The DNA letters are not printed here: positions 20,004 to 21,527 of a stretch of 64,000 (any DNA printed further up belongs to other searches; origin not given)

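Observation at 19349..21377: Stand-alone HgdB-like dehydratase component with its own activase ATPase: a double-cubane-cluster-protein-like pair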

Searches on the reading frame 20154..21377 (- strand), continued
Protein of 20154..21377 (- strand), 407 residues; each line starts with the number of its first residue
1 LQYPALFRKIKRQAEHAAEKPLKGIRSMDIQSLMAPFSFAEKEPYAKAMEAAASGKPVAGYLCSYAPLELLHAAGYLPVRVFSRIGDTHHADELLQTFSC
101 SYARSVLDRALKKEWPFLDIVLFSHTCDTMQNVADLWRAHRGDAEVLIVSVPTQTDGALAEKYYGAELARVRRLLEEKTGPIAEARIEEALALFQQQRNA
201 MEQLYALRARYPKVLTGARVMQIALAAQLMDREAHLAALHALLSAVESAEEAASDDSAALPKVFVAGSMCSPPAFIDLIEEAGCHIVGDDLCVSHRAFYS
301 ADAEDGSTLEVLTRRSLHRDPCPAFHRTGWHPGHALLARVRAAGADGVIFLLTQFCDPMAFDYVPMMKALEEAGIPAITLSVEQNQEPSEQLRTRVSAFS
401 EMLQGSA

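Call 65: find_homologous_proteins(query=A2, max_evalue=1e-60)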
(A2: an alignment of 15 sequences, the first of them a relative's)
Query A2 (15 sequences) (408 aa, profile of the alignment): 5174 proteins with E <= 1e-60 among 8000 candidates; the best 120 are listed.
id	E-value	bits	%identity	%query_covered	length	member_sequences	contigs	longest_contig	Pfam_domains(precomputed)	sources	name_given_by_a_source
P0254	9.7e-231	784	68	99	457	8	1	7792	PF06050.20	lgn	-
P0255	2.0e-229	779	68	99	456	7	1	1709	PF06050.20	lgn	-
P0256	1.8e-228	776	83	100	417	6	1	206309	PF06050.20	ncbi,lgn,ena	-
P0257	4.0e-228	775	68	99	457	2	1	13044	PF06050.20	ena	-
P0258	2.6e-226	769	70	100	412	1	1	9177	PF06050.20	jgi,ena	-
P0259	3.9e-226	768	65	99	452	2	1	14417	PF06050.20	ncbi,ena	-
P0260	1.6e-225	766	70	99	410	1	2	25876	PF06050.20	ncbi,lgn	ncbi:MAG: 2-hydroxyacyl-CoA dehydratase subunit D [Candidatus Hydrogenedentota bacterium]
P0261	2.1e-225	766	70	100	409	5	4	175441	PF06050.20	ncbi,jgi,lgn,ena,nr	ncbi:MAG TPA: 2-hydroxyacyl-CoA dehydratase family protein [Candidatus Hydrogenedentes bacterium]|nr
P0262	2.4e-225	766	70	99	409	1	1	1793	PF06050.20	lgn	-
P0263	2.7e-225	766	65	99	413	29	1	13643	PF06050.20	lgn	-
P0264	2.8e-225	766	67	99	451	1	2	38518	PF06050.20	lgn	-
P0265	3.9e-225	765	72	100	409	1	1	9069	PF06050.20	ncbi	-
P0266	3.9e-225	765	93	100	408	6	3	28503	PF06050.20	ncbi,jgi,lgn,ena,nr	ncbi:MAG TPA: 2-hydroxyacyl-CoA dehydratase family protein [Candidatus Hydrogenedentes bacterium]|nr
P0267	4.8e-225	765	68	100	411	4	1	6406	PF06050.20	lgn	-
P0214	5.3e-225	765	71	99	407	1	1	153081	PF06050.20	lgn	-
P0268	5.3e-225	765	68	99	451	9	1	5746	PF06050.20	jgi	jgi:benzoyl-CoA reductase/2-hydroxyglutaryl-CoA dehydratase subunit BcrC/BadD/HgdB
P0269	1.4e-224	763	67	99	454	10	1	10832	PF06050.20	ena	-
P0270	3.6e-224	762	66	100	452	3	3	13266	PF06050.20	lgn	-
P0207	3.8e-224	762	69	99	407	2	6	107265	PF06050.20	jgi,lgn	jgi:benzoyl-CoA reductase/2-hydroxyglutaryl-CoA dehydratase subunit BcrC/BadD/HgdB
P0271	6.3e-224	761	72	100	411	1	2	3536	PF06050.20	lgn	-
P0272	7.7e-224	761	71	100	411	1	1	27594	PF06050.20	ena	-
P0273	1.3e-223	760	65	99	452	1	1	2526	PF06050.20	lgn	-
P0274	1.5e-223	760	70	99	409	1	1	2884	PF06050.20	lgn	-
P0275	1.7e-223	760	81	98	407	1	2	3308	PF06050.20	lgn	-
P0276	3.5e-223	759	72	100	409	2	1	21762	PF06050.20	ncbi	-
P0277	2.7e-222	756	64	99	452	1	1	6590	PF06050.20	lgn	-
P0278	4.1e-222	755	70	100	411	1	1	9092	PF06050.20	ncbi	-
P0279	4.5e-222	755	69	98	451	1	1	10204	PF06050.20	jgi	jgi:benzoyl-CoA reductase/2-hydroxyglutaryl-CoA dehydratase subunit BcrC/BadD/HgdB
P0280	1.7e-221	753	76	100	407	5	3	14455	PF06050.20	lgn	-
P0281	2.0e-221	753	69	100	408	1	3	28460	PF06050.20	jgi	jgi:benzoyl-CoA reductase/2-hydroxyglutaryl-CoA dehydratase subunit BcrC/BadD/HgdB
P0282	5.0e-221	752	81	100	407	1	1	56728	PF06050.20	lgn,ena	-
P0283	1.3e-220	750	60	100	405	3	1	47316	PF06050.20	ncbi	-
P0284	8.0e-220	748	76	99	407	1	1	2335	PF06050.20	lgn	-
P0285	2.2e-219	746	70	98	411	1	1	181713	PF06050.20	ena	-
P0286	2.8e-219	746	76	100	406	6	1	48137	PF06050.20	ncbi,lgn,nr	ncbi:MAG: 2-hydroxyacyl-CoA dehydratase [Candidatus Hydrogenedentes bacterium]|nr:2-hydroxyacyl-CoA 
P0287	3.5e-219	746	69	98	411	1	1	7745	PF06050.20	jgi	jgi:benzoyl-CoA reductase/2-hydroxyglutaryl-CoA dehydratase subunit BcrC/BadD/HgdB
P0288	2.7e-218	743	58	100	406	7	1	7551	PF06050.20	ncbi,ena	-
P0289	5.7e-218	742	65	99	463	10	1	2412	PF06050.20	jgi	-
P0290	3.7e-217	739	66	99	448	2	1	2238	PF06050.20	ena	-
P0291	1.9e-216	737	73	100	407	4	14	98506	PF06050.20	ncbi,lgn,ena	-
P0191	5.7e-216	735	59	100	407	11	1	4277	PF06050.20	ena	-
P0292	1.0e-215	734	73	100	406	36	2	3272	PF06050.20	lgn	-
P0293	6.3e-215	732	64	99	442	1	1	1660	PF06050.20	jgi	jgi:benzoyl-CoA reductase/2-hydroxyglutaryl-CoA dehydratase subunit BcrC/BadD/HgdB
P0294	1.5e-214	730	75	100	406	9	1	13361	PF06050.20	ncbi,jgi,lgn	-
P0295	1.7e-214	730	59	100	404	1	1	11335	PF06050.20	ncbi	-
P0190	4.0e-214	729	59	100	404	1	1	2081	PF06050.20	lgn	-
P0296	6.0e-214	728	74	100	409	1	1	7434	PF06050.20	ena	-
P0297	2.4e-213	726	74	100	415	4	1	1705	PF06050.20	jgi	-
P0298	7.8e-213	725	75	100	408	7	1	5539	PF06050.20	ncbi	-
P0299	4.6e-212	722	60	100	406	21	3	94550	PF06050.20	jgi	jgi:benzoyl-CoA reductase/2-hydroxyglutaryl-CoA dehydratase subunit BcrC/BadD/HgdB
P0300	8.4e-212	721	75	100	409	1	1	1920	PF06050.20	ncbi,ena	-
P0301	1.2e-211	721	76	100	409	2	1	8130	PF06050.20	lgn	-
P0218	1.3e-211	721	59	100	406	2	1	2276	PF06050.20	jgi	jgi:benzoyl-CoA reductase/2-hydroxyglutaryl-CoA dehydratase subunit BcrC/BadD/HgdB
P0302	1.5e-211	720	72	100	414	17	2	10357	PF06050.20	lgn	-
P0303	2.0e-211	720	58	100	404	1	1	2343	PF06050.20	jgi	jgi:benzoyl-CoA reductase/2-hydroxyglutaryl-CoA dehydratase subunit BcrC/BadD/HgdB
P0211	5.2e-211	719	59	100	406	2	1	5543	PF06050.20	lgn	-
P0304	6.7e-211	718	73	100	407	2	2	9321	PF06050.20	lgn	-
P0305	7.0e-210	715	73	100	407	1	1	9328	PF06050.20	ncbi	-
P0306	8.6e-210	715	75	100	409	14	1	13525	PF06050.20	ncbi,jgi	-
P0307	3.2e-209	713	75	100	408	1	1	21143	PF06050.20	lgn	-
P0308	9.4e-209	711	57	100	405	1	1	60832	PF06050.20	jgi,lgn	jgi:benzoyl-CoA reductase/2-hydroxyglutaryl-CoA dehydratase subunit BcrC/BadD/HgdB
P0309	1.9e-208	710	57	100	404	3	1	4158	PF06050.20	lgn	-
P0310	4.0e-208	709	58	100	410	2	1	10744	PF06050.20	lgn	-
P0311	4.2e-208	709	60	97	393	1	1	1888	PF06050.20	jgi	jgi:benzoyl-CoA reductase/2-hydroxyglutaryl-CoA dehydratase subunit BcrC/BadD/HgdB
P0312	7.3e-208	708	59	100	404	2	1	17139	PF06050.20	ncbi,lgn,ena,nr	ncbi:MAG: 2-hydroxyglutaryl-CoA dehydratase [Nitrospiraceae bacterium]|nr:2-hydroxyglutaryl-CoA dehy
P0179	1.2e-207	708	58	99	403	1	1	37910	PF06050.20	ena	-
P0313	4.6e-207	706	54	100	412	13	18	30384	PF06050.20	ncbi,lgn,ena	-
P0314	4.1e-206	702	59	100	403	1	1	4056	PF06050.20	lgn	-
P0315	4.7e-206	702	59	100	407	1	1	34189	PF06050.20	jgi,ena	-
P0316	5.2e-206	702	70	100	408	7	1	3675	PF06050.20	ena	-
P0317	1.1e-205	701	57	100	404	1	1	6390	PF06050.20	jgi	-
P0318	4.5e-205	699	56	100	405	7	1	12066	PF06050.20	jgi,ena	-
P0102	7.8e-205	698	60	100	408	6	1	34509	PF06050.20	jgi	-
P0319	4.9e-204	696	55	100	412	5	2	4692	PF06050.20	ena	-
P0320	1.3e-203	694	68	100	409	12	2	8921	PF06050.20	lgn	-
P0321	1.6e-203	694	55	99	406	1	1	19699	PF06050.20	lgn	-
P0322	1.7e-203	694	59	100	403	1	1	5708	PF06050.20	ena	-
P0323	3.1e-202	690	54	100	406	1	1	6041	PF06050.20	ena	-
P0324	4.8e-202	689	56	99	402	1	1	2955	PF06050.20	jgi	-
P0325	1.4e-201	688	57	100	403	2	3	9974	PF06050.20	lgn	-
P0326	8.4e-201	685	68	99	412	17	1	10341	PF06050.20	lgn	-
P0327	3.7e-200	683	54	100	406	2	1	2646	PF06050.20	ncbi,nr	ncbi:MAG: hypothetical protein QG656_1440 [Candidatus Hydrogenedentes bacterium]|nr:hypothetical pro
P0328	8.7e-199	678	57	99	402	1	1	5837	PF06050.20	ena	-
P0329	6.5e-198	676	55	100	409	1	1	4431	PF06050.20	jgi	jgi:benzoyl-CoA reductase/2-hydroxyglutaryl-CoA dehydratase subunit BcrC/BadD/HgdB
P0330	1.6e-197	674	57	100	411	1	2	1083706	PF06050.20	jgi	jgi:benzoyl-CoA reductase/2-hydroxyglutaryl-CoA dehydratase subunit BcrC/BadD/HgdB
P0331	3.6e-196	670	55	100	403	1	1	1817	PF06050.20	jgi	jgi:benzoyl-CoA reductase/2-hydroxyglutaryl-CoA dehydratase subunit BcrC/BadD/HgdB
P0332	6.2e-195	666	53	100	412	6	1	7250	PF06050.20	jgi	-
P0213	8.5e-195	665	53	100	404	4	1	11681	PF06050.20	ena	-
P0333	9.8e-195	665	56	100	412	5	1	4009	PF06050.20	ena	-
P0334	3.3e-193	660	54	100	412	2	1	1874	PF06050.20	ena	-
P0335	2.6e-189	647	53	99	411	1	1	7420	PF06050.20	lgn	-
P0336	7.9e-189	646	56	100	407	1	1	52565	PF06050.20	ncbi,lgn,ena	-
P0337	3.7e-188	643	65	85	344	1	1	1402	PF06050.20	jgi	jgi:benzoyl-CoA reductase/2-hydroxyglutaryl-CoA dehydratase subunit BcrC/BadD/HgdB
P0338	1.9e-187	641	54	98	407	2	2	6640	PF06050.20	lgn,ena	-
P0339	4.4e-187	640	59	96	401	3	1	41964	PF06050.20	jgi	-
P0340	1.9e-186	638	67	83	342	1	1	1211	PF06050.20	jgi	jgi:benzoyl-CoA reductase/2-hydroxyglutaryl-CoA dehydratase subunit BcrC/BadD/HgdB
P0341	1.6e-185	635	55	100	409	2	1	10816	PF06050.20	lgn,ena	-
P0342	3.9e-185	633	56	100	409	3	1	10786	PF06050.20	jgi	-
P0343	2.0e-182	625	57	97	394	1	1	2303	PF06050.20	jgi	-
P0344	2.1e-175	601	52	100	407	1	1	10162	PF06050.20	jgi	-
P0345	9.3e-172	589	49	100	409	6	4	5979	PF06050.20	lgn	-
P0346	1.4e-171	589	49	100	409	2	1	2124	PF06050.20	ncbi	-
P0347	2.2e-171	588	49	100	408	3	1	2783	PF06050.20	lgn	-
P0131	2.4e-171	588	52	98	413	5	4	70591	PF06050.20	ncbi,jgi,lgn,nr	ncbi:MAG: 2-hydroxyacyl-CoA dehydratase [Deltaproteobacteria bacterium]|nr:2-hydroxyacyl-CoA dehydra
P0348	3.2e-171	588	49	100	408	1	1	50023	PF06050.20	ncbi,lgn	-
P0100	4.9e-171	587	51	97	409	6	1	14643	PF06050.20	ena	-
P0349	8.1e-171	586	52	98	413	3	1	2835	PF06050.20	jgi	jgi:benzoyl-CoA reductase/2-hydroxyglutaryl-CoA dehydratase subunit BcrC/BadD/HgdB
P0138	8.8e-171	586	52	99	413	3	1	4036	PF06050.20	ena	-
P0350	1.3e-170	586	47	100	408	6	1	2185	PF06050.20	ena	-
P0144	2.9e-170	584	49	99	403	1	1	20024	PF06050.20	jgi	jgi:bcr-type benzoyl-CoA reductase subunit B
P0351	3.5e-170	584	49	100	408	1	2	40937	PF06050.20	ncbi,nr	ncbi:MAG: 2-hydroxyacyl-CoA dehydratase [Candidatus Lindowbacteria bacterium]|nr:2-hydroxyacyl-CoA d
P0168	4.7e-170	584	49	99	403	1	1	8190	PF06050.20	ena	-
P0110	6.2e-170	583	52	98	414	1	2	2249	PF06050.20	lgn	-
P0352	6.3e-170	583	50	100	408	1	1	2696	PF06050.20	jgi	jgi:benzoyl-CoA reductase/2-hydroxyglutaryl-CoA dehydratase subunit BcrC/BadD/HgdB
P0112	8.5e-170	583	52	98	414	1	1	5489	PF06050.20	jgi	jgi:bcr-type benzoyl-CoA reductase subunit B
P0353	1.2e-169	582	49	100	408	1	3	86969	PF06050.20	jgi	-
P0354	1.3e-169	582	51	100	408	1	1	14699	PF06050.20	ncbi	-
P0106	1.3e-169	582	52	98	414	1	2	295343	PF06050.20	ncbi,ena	-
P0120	1.3e-169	582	50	100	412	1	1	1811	PF06050.20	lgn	-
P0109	1.7e-169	582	51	98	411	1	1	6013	PF06050.20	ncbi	-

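Call 66: list_cluster_members(proteins=[P0261, P0266, P0286, P0260, P0327, P0291, P0294, P0306, P0298, P0313])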
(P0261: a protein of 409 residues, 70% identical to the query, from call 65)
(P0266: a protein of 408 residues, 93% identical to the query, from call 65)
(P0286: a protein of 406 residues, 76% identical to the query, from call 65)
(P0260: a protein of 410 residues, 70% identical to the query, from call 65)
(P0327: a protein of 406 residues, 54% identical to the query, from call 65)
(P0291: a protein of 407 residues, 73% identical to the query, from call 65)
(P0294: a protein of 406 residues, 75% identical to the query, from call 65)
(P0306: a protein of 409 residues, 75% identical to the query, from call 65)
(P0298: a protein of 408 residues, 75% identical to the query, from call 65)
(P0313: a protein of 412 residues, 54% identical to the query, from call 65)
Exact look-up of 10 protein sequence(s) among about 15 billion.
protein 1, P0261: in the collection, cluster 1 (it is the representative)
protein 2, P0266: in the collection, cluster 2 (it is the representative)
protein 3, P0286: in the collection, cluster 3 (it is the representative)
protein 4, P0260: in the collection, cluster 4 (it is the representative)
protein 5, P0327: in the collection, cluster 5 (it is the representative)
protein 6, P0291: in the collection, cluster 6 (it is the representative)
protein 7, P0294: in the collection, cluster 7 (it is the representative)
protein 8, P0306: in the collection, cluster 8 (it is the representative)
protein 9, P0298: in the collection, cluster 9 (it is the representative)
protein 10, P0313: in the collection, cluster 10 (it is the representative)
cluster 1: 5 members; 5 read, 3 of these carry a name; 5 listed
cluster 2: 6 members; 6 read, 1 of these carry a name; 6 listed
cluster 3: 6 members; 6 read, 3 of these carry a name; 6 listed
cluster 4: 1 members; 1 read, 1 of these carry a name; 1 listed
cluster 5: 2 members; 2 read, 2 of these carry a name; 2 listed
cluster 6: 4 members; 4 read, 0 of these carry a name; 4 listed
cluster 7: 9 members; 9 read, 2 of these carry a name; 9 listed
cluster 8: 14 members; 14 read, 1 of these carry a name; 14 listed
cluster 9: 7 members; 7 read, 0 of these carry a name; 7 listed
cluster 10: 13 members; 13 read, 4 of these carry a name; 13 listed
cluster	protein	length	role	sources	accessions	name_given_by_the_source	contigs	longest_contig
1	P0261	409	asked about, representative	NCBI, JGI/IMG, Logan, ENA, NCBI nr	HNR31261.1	MAG TPA: 2-hydroxyacyl-CoA dehydratase family protein [Candidatus Hydrogenedentes ... | 2-hydroxyacyl-CoA dehydratase family protein [Candidatus Hydrogenedentota bacterium]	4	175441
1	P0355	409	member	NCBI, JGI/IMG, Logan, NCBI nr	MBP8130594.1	MAG: 2-hydroxyacyl-CoA dehydratase [Candidatus Hydrogenedentes bacterium] | 2-hydroxyacyl-CoA dehydratase [Candidatus Hydrogenedentota bacterium]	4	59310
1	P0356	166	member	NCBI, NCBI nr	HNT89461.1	MAG TPA: 2-hydroxyacyl-CoA dehydratase family protein, partial [Candidatus ... | 2-hydroxyacyl-CoA dehydratase family protein [Candidatus Hydrogenedentota bacterium]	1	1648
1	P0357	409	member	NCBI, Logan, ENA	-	-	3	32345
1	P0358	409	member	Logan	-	-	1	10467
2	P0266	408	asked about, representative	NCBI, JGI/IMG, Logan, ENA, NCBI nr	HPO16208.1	MAG TPA: 2-hydroxyacyl-CoA dehydratase family protein [Candidatus Hydrogenedentes ... | 2-hydroxyacyl-CoA dehydratase family protein [Candidatus Hydrogenedentota bacterium]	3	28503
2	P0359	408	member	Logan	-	-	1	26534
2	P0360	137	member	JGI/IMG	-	-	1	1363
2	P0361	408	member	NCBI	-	-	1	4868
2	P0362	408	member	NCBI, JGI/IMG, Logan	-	-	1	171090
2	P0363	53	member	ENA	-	-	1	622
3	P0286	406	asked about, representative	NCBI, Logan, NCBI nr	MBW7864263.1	MAG: 2-hydroxyacyl-CoA dehydratase [Candidatus Hydrogenedentes bacterium] | 2-hydroxyacyl-CoA dehydratase [Candidatus Hydrogenedentota bacterium]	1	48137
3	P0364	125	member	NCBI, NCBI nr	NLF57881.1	MAG: 2-hydroxyglutaryl-CoA dehydratase, partial [Candidatus Hydrogenedens sp.] | 2-hydroxyglutaryl-CoA dehydratase [Candidatus Hydrogenedens sp.]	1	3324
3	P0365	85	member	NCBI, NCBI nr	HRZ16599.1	MAG TPA: 2-hydroxyglutaryl-CoA dehydratase, partial [Candidatus Hydrogenedentes bacterium] | 2-hydroxyglutaryl-CoA dehydratase [Candidatus Hydrogenedentota bacterium]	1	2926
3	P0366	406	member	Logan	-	-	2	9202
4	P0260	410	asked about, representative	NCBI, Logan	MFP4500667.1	MAG: 2-hydroxyacyl-CoA dehydratase subunit D [Candidatus Hydrogenedentota bacterium]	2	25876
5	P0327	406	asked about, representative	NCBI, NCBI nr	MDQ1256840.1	MAG: hypothetical protein QG656_1440 [Candidatus Hydrogenedentes bacterium] | hypothetical protein [Candidatus Hydrogenedentota bacterium]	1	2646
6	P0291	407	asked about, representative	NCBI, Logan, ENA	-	-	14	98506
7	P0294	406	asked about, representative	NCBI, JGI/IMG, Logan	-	-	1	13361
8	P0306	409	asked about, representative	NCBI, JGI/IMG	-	-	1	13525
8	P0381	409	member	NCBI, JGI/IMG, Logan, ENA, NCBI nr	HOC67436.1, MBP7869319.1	MAG TPA: 2-hydroxyacyl-CoA dehydratase family protein [Candidatus Hydrogenedentes ... | benzoyl-CoA reductase/2-hydroxyglutaryl-CoA dehydratase subunit BcrC/BadD/HgdB | 2-hydroxyacyl-CoA dehydratase [Candidatus Hydrogenedentota bacterium]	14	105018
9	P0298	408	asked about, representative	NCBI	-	-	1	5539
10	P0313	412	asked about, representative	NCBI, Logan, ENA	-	-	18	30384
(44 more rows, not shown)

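Call 67: find_encoding_contigs(protein=P0381, flank=10000, max_places=4)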
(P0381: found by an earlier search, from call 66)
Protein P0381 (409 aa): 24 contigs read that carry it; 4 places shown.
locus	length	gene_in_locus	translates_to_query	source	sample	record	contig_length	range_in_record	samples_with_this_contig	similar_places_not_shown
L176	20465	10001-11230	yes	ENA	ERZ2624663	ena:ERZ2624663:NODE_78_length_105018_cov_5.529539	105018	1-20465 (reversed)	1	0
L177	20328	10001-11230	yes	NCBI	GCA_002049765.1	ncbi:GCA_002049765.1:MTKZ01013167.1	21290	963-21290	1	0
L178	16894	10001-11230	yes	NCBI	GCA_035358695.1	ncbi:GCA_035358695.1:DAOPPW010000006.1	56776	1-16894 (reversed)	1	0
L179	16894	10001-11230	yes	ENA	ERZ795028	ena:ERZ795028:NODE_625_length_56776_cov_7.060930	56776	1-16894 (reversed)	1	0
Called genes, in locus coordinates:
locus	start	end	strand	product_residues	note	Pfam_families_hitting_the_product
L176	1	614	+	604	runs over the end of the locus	PF16656:Pur_ac_phosph_N, PF00149:Metallophos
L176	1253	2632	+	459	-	PF02415:Chlam_PMP (faint)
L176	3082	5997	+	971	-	PF08400:phage_tail_N (faint), PF10670:DUF4198 (faint), PF13620:CarboxypepD_reg (weak), PF17802:SpaA (faint), PF13620:CarboxypepD_reg, PF13715:CarbopepD_reg_2 (weak), PF22904:NOMO1-like_2nd (weak), PF13620:CarboxypepD_reg, +5 more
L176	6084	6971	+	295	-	PF00005:ABC_tran, PF13476:AAA_23 (weak), PF13304:AAA_21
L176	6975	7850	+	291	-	-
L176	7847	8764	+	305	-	PF00005:ABC_tran, PF13304:AAA_21 (faint)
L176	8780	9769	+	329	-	PF10920:DUF2705 (weak), PF12730:ABC2_membrane_4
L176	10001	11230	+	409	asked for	PF06050:HGD-D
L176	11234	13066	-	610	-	PF13428:TPR_14 (faint), PF21545:T7SS_EccA1_N (weak), PF13424:TPR_12, PF13371:TPR_9 (weak), PF13431:TPR_17 (weak), PF13432:TPR_16 (weak), PF14559:TPR_19, PF07719:TPR_2 (weak), +4 more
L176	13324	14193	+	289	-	-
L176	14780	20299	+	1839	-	PF07679:I-set (faint), PF13927:Ig_3 (weak), PF16403:Bact_surface_Ig-like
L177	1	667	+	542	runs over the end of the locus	?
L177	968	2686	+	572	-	PF02415:Chlam_PMP (faint)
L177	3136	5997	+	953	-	-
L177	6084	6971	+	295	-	PF00005:ABC_tran, PF13476:AAA_23 (weak), PF13304:AAA_21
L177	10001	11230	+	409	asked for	PF06050:HGD-D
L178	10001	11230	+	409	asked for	PF06050:HGD-D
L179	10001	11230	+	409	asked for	PF06050:HGD-D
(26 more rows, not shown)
